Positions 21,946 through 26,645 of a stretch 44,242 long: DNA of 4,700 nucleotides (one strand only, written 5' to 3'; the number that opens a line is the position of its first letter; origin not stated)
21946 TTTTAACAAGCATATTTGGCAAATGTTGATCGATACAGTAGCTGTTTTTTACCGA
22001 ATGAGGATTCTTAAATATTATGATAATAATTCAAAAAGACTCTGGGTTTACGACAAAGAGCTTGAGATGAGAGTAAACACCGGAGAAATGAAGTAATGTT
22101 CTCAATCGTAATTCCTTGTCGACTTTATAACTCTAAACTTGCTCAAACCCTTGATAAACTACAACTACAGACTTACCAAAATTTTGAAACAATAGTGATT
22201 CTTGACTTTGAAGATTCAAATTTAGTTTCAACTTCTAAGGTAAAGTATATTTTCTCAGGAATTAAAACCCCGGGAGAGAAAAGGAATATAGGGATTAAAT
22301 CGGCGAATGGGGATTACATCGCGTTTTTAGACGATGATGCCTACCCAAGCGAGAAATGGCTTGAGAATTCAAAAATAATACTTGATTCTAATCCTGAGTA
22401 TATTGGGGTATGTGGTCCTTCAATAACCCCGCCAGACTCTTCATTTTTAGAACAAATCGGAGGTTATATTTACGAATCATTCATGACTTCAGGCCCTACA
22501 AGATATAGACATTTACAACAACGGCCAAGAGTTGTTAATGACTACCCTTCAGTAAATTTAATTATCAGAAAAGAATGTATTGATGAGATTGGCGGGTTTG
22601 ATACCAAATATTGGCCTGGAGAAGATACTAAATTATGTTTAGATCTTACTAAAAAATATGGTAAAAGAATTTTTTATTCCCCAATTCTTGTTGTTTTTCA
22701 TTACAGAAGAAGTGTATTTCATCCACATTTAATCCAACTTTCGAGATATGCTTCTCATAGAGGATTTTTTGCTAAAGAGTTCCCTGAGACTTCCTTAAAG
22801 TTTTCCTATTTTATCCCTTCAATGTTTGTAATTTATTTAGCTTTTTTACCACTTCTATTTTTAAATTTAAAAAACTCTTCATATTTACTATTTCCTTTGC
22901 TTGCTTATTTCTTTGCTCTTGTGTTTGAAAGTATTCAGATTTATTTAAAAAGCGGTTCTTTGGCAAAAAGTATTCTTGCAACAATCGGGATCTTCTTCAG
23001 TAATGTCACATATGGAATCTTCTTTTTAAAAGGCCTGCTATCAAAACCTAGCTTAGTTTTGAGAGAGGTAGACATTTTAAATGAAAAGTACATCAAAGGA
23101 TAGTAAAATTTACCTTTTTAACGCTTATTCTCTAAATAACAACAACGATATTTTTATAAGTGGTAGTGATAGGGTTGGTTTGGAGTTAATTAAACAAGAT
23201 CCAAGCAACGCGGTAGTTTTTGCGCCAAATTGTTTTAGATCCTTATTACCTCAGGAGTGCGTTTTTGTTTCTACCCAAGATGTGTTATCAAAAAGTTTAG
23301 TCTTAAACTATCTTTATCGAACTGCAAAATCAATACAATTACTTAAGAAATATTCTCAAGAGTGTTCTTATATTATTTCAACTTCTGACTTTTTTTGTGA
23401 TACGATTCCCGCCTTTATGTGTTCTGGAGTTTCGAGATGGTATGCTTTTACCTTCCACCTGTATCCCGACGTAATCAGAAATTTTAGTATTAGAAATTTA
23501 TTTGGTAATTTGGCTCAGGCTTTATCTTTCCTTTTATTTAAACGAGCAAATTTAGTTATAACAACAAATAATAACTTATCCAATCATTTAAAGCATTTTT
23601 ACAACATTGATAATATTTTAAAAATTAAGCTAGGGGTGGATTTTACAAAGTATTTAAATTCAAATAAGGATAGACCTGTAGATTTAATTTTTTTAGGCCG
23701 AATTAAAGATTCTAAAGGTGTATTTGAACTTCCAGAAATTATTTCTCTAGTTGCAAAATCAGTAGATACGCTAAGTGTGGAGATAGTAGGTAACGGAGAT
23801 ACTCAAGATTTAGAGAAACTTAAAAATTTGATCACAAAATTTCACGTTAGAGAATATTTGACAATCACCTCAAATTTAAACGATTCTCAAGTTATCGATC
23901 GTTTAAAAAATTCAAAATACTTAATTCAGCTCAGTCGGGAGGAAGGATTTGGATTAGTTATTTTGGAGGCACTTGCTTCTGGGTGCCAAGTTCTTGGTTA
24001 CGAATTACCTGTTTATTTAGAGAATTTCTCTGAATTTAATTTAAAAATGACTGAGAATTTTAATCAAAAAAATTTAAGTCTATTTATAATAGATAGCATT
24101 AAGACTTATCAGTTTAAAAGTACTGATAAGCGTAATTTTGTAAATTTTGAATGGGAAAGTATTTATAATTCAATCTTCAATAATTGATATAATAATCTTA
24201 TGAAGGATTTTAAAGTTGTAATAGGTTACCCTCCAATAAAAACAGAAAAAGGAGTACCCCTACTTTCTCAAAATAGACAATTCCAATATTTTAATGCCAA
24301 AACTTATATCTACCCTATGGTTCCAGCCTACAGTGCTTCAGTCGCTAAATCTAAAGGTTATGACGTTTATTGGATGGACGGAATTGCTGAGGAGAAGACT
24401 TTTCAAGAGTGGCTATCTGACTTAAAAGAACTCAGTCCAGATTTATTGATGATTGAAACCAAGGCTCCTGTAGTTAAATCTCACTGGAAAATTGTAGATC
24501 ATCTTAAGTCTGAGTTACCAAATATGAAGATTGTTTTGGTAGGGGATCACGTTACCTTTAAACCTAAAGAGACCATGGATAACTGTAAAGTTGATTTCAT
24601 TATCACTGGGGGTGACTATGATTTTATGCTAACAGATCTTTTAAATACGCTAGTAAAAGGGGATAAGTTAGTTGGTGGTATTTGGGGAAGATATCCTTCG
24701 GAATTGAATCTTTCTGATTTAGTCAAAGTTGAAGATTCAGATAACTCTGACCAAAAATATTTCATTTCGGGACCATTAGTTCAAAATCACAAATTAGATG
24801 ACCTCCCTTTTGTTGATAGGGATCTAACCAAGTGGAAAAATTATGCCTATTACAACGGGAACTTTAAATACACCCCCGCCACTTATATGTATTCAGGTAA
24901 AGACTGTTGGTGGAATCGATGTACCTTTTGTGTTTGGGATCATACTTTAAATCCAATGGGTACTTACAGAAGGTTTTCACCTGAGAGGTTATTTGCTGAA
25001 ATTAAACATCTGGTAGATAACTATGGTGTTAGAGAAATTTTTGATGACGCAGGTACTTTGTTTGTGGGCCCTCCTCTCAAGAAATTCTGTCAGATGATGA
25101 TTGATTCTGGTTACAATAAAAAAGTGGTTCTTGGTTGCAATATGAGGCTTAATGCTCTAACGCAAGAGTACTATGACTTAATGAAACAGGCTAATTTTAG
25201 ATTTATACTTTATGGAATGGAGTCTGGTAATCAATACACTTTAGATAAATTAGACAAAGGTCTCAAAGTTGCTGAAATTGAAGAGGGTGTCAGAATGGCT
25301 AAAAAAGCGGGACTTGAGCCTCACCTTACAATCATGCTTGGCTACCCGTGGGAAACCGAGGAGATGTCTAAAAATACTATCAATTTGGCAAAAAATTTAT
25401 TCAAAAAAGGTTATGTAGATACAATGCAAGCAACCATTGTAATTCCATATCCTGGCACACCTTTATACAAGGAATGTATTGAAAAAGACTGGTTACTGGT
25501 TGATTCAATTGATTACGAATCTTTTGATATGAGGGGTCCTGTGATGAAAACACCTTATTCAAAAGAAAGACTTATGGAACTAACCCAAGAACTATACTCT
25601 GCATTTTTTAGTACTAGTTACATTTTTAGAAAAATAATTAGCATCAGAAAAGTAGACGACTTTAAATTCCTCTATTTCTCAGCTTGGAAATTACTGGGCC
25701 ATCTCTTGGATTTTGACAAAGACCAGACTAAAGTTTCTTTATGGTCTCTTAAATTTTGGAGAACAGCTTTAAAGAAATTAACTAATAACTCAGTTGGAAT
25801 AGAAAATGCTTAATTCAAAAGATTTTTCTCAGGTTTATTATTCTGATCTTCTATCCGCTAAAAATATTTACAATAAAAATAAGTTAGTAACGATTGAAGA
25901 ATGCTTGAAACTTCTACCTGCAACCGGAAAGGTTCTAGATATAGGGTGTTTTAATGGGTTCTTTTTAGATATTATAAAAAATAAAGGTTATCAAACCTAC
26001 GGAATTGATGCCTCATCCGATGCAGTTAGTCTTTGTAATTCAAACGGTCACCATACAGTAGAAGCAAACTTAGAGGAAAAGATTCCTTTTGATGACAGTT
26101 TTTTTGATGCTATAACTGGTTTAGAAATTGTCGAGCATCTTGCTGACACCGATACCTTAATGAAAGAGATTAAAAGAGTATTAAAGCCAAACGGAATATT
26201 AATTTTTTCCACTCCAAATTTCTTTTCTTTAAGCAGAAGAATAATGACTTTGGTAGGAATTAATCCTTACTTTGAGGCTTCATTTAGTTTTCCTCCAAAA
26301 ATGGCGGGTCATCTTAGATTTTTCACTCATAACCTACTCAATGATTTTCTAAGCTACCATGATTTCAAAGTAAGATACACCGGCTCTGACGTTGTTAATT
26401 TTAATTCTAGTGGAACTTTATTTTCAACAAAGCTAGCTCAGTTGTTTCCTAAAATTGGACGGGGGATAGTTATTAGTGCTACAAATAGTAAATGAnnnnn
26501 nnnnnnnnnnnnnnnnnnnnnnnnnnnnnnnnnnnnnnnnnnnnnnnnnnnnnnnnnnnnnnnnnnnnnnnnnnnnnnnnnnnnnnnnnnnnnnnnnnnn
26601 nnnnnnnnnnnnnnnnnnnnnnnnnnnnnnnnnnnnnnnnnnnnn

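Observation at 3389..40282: About 37-kb, almost unidirectional glycan super-locus with roughly 21 glycosyltransferase domains, six of them GT-C-type membrane enzymes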

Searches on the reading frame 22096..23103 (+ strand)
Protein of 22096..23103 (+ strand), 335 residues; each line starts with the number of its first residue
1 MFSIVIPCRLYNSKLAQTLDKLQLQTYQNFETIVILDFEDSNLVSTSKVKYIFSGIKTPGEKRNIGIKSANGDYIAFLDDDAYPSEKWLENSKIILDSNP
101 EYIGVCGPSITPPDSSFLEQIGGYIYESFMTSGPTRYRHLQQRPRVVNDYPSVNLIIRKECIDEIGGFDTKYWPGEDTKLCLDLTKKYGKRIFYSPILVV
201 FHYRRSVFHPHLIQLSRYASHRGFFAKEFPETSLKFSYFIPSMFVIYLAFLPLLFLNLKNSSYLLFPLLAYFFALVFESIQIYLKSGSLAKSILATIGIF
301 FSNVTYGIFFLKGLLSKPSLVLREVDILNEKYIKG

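Call 4: search_protein_families(library=pfam, proteins=[window:22096-23103:+], max_evalue=0.01)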
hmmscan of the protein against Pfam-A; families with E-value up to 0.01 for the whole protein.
window:22096-23103:+ (335 aa): 4 families
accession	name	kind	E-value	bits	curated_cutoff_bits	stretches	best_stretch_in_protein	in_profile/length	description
PF00535.33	Glycos_transf_2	-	1.2e-14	55.1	23.3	1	3-160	1-162/168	Glycosyl transferase family 2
PF13632.12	Glyco_trans_2_3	-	5.5e-08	33.3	27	1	74-275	1-195/198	Glycosyl transferase family group 2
PF13641.12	Glyco_tranf_2_3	-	6e-07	30.2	27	1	2-211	3-220/230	Glycosyltransferase like family 2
PF10111.15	Glyco_tranf_2_2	-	2.8e-06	27.5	27.3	1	3-190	1-205/276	Glycosyltransferase like family 2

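Call 23: search_protein_families(library=ncbifam, proteins=[window:22096-23103:+], max_evalue=0.001)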
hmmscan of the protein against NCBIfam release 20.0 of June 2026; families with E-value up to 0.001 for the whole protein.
window:22096-23103:+ (335 aa): 9 families
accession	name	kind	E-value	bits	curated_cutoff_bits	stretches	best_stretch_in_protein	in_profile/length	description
TIGR03965.1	mycofact_glyco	equivalog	1.1e-25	90.4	280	1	3-231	77-309/467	mycofactocin biosynthesis glycosyltransferase MftF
NF041875.1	EPS_EpsD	equivalog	1.6e-16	60.6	370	1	3-228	2-233/325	exopolysaccharide biosynthesis glycosyltransferase EpsD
NF041394.1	GtaseAglG_Halo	equivalog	2e-12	47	440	1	15-202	18-215/304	glucosyl-dolichyl phosphate glucuronosyltransferase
NF038302.1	EPS_HpsE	equivalog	1.9e-09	36.9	300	1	41-202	56-222/307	hormogonium polysaccharide biosynthesis glycosyltransferase HpsE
TIGR04283.1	glyco_like_mftF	equivalog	4.2e-08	33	182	1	3-98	2-99/221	TIGR04283 family arsenosugar biosynthesis glycosyltransferase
NF038299.1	EPS_HpsN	equivalog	1.6e-06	27.3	425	1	2-107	3-117/317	hormogonium polysaccharide biosynthesis glycosyltransferase HpsN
NF047683.1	TeichurnBiosyTuaG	equivalog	4.5e-05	23.2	400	1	3-87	9-103/252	teichuronic acid biosynthesis protein TuaG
NF007482.0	PRK10073.1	equivalog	0.0001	21.4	423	1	2-81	8-95/334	glycosyltransferase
NF050050.1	ProtGlycPglI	equivalog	0.00062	19.2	500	0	2-83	4-95/306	GalNAc(5)-diNAcBac-PP-undecaprenol beta-1,3-glucosyltransferase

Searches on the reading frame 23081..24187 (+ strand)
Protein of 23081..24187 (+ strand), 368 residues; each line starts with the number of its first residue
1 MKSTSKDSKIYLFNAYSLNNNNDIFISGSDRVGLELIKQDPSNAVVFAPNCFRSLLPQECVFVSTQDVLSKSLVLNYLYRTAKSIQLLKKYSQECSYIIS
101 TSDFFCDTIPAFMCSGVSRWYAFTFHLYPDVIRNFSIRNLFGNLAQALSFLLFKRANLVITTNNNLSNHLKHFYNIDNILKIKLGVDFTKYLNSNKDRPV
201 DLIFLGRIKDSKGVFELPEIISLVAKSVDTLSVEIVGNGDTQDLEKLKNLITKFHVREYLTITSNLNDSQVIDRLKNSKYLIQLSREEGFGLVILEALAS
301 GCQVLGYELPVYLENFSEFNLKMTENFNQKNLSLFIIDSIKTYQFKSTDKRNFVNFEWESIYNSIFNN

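Call 4: search_protein_families(library=pfam, proteins=[window:23081-24187:+], max_evalue=0.01)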
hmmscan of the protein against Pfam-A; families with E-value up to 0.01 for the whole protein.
window:23081-24187:+ (368 aa): 3 families
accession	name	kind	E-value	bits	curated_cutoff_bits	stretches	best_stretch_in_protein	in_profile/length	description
PF00534.26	Glycos_transf_1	-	4.8e-18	65.7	26.4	1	196-318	12-133/172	Glycosyl transferases group 1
PF13692.12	Glyco_trans_1_4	-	5.1e-12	46.7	27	1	201-306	3-105/142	Glycosyl transferases group 1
PF20706.3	GT4-conflict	-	2.6e-07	30.4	26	1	150-302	141-306/385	Family 4 Glycosyltransferase in conflict systems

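Call 51: search_protein_families(library=ncbifam, proteins=[window:23081-24187:+], max_evalue=1e-10)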
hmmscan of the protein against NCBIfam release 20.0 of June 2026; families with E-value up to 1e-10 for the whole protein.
window:23081-24187:+ (368 aa): 3 families
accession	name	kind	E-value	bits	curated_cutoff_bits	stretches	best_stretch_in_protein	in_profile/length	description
NF038255.1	exopoly_VpsD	equivalog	1.1e-11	44.2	300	1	160-349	161-353/381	VpsD family glycosyltransferase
NF046085.1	XrtY_assoc_Gly1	equivalog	1.2e-11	44.1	400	1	170-307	181-314/387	XrtY-associated glycosyltransferase XYAG1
NF047880.1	glyco_SdgA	exception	3.7e-11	42.3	800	1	188-308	304-420/488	serine-aspartate repeat adhesin O-glycosyltransferase SdgA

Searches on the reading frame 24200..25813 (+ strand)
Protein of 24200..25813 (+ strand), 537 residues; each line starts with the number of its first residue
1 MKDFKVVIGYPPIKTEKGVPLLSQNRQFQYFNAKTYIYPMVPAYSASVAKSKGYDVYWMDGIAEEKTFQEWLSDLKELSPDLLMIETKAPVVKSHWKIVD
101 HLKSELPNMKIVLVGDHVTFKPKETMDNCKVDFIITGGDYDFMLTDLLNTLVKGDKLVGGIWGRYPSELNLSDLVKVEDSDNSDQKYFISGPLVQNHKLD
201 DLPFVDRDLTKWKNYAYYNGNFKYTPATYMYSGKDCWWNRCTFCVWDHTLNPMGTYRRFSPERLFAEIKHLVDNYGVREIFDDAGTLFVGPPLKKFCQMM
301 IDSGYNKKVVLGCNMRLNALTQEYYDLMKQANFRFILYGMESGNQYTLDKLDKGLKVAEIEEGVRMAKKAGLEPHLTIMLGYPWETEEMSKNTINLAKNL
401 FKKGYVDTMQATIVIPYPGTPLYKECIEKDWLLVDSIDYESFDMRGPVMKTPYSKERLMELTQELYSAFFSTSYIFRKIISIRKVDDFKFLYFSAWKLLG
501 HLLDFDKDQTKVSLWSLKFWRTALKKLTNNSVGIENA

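Call 5: search_protein_families(library=pfam, proteins=[window:24200-25813:+], max_evalue=0.01)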
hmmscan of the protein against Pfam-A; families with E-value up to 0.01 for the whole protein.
window:24200-25813:+ (537 aa): 2 families
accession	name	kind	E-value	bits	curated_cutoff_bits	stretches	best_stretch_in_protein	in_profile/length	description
PF04055.27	Radical_SAM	-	1.3e-16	61.7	29.5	1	239-396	9-165/166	Radical SAM superfamily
PF02310.24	B12-binding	-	3.4e-07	30.6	32.1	1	36-137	11-111/121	B12 binding domain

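Call 10: search_protein_families(library=ncbifam, proteins=[window:24200-25813:+], max_evalue=0.1)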
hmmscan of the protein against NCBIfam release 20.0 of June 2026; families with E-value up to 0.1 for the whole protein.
window:24200-25813:+ (537 aa): 26 families (the best 25 are shown)
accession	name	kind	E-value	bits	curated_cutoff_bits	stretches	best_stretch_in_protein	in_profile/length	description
TIGR03471.1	HpnJ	equivalog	5.5e-47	160.7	577.6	1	34-480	29-444/472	hopanoid biosynthesis associated radical SAM protein HpnJ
TIGR02026.1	BchE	equivalog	6.6e-30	104.4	481.35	1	43-477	26-435/497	magnesium-protoporphyrin IX monomethyl ester anaerobic oxidative cyclase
TIGR04479.1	bcpD_PhpK_rSAM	subfamily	1.6e-20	73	600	1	37-399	70-408/504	PhpK family radical SAM P-methyltransferase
NF050148.1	rSAM_ApyD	equivalog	1e-17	63.8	750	1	229-426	201-393/645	RiPP biosynthesis radical SAM protein ApyD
TIGR04013.1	B12_SAM_MJ_1487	hypoth_equivalog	1e-15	57.5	251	1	316-425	248-356/382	TIGR04013 family B12-binding domain/radical SAM domain-containing protein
TIGR04014.1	B12_SAM_MJ_0865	equivalog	1.4e-13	50.5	360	1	295-428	229-360/434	methyl-coenzyme M reductase glutamine C-methyltransferase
TIGR03975.1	rSAM_ocin_1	subfamily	1.5e-13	50.2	281.85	1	98-398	147-428/606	RiPP maturation radical SAM C-methyltransferase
TIGR04072.2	rSAM_ladder_B12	equivalog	1.5e-13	50.2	360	2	239-430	191-376/443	lipid biosynthesis B12-binding/radical SAM protein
TIGR04367.1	HpnR_B12_rSAM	equivalog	5.9e-13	48.2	650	1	46-458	29-401/490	hopanoid C-3 methylase HpnR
NF033070.1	rSAM_AprD4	equivalog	1.1e-11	44.4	500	1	199-452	170-413/456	AprD4 family radical SAM diol-dehydratase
NF038361.1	rSAM_Sden_1168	equivalog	2.6e-11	42.8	575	1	183-430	234-477/560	Sden_1168 family B12-binding radical SAM P-methyltransferase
TIGR04295.1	B12_rSAM_oligo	hypoth_equivalog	1.6e-10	40.3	400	1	29-425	15-383/422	TIGR04295 family B12-binding domain-containing radical SAM protein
TIGR04385.1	B12_rSAM_cofa1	equivalog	5.2e-09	35.8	450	1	191-413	162-377/438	B12 lower ligand biosynthesis radical SAM protein BzaD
NF040542.1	rSAM_RCCLKC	equivalog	3.3e-07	29.8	450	1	325-425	275-376/423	arsinothricin biosynthesis radical SAM protein ArsL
TIGR03960.1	rSAM_fuse_unch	hypoth_equivalog_domain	4.8e-07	28.7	462.3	1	240-403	265-427/605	TIGR03960 family B12-binding radical SAM protein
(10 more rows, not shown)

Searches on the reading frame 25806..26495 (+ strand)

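Call 5: search_protein_families(library=pfam, proteins=[window:25806-26495:+], max_evalue=0.01)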
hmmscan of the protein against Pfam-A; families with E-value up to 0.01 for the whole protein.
window:25806-26495:+ (229 aa): 12 families
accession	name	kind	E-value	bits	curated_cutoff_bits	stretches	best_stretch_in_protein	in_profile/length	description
PF08241.18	Methyltransf_11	-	5.6e-20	72.2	21.2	1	44-134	1-95/95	Methyltransferase domain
PF13489.12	Methyltransf_23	-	4.4e-19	69.2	27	1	30-190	13-162/164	Methyltransferase domain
PF13649.12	Methyltransf_25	-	1.6e-13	51.5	27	1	43-130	1-97/97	Methyltransferase domain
PF13847.12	Methyltransf_31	-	8.8e-13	48.6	27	1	42-138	6-113/145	Methyltransferase domain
PF08242.18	Methyltransf_12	-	1.5e-12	48.5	30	1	44-132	1-98/98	Methyltransferase domain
PF07021.18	MetW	-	5.9e-11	42.8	21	1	32-146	6-119/193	Methionine biosynthesis protein MetW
PF01209.24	Ubie_methyltran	-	0.00024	21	20.1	1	86-137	104-157/233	ubiE/COQ5 methyltransferase family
PF05219.18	DREV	-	0.00075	19.1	26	1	38-135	93-187/265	DREV methyltransferase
PF02353.26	CMAS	-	0.002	17.9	27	1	24-136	48-166/273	Mycolic acid cyclopropane synthetase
PF03141.22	Methyltransf_29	-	0.0038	16.3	23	1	41-138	119-221/506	Putative S-adenosyl-L-methionine-dependent methyltransferase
PF07757.19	AdoMet_MTase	-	0.0082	16.8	27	0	43-70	65-92/115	Predicted AdoMet-dependent methyltransferase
PF05148.21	Methyltransf_8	-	0.0088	16.4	27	0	21-133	54-155/219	Hypothetical methyltransferase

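Call 23: search_protein_families(library=ncbifam, proteins=[window:25806-26495:+], max_evalue=0.001)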
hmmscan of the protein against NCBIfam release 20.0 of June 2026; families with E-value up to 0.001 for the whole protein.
window:25806-26495:+ (229 aa): 28 families (the best 25 are shown)
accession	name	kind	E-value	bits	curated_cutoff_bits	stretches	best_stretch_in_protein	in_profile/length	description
TIGR01983.1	UbiG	equivalog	2.6e-14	53.1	102.95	1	40-139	50-156/228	bifunctional 2-polyprenyl-6-hydroxyphenol methylase/3-demethylubiquinol 3-O-methyltransferase UbiG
NF045667.1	MTase_DVU1556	equivalog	6.6e-14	51.9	155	1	38-135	21-120/213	DVU_1556 family methyltransferase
TIGR02081.1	metW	equivalog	3.4e-13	49.6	189.5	1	31-154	5-128/194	methionine biosynthesis protein MetW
TIGR02072.1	BioC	equivalog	1.3e-09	38.2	184.95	1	39-137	34-135/244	malonyl-ACP O-methyltransferase BioC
NF045825.1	FAmtase_mtf2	equivalog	3.1e-07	29.9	400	1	43-135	62-159/248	fatty-acid O-methyltransferase Mtf2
NF008686.0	PRK11705.1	equivalog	4.3e-07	29.3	400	1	22-136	151-267/383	cyclopropane fatty acyl phospholipid synthase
NF045823.1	PthPhpthDimycoMt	equivalog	4.5e-07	29.3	300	1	66-135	95-167/256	phthiotriol/phenolphthiotriol dimycocerosates methyltransferase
NF045882.1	PLipidMtase_Leg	equivalog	1.1e-06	28.6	390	1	13-189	17-187/207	phospholipid N-methyltransferase PmtA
NF001241.0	PRK00216.1-2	equivalog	4.1e-06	26.6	327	1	33-139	46-155/231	demethylmenaquinone methyltransferase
NF041255.1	mycofact_MftM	equivalog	5.2e-06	26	200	1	36-125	136-232/289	mycofactocin oligosaccharide methyltransferase MftM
NF041675.1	sarc_dimgly_tmase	equivalog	5.4e-06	26.5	550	1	86-137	122-172/278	sarcosine/dimethylglycine N-methyltransferase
NF001240.0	PRK00216.1-1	equivalog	8.3e-06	25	378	1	84-141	119-178/251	bifunctional demethylmenaquinone methyltransferase/2-methoxy-6-polyprenyl-1,4-benzoquinol methylase UbiE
NF007610.0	PRK10258.1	equivalog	9.9e-06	25.1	342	1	41-137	44-141/251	malonyl-ACP O-methyltransferase BioC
NF008300.0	PRK11088.1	equivalog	1e-05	25.2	303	1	38-138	84-183/272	23S rRNA (guanine(745)-N(1))-methyltransferase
NF041536.1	ArsM_DUF2284_UU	exception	1.2e-05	23.9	575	1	41-134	78-180/459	arsenite methyltransferase/DUF2284 domain selenoprotein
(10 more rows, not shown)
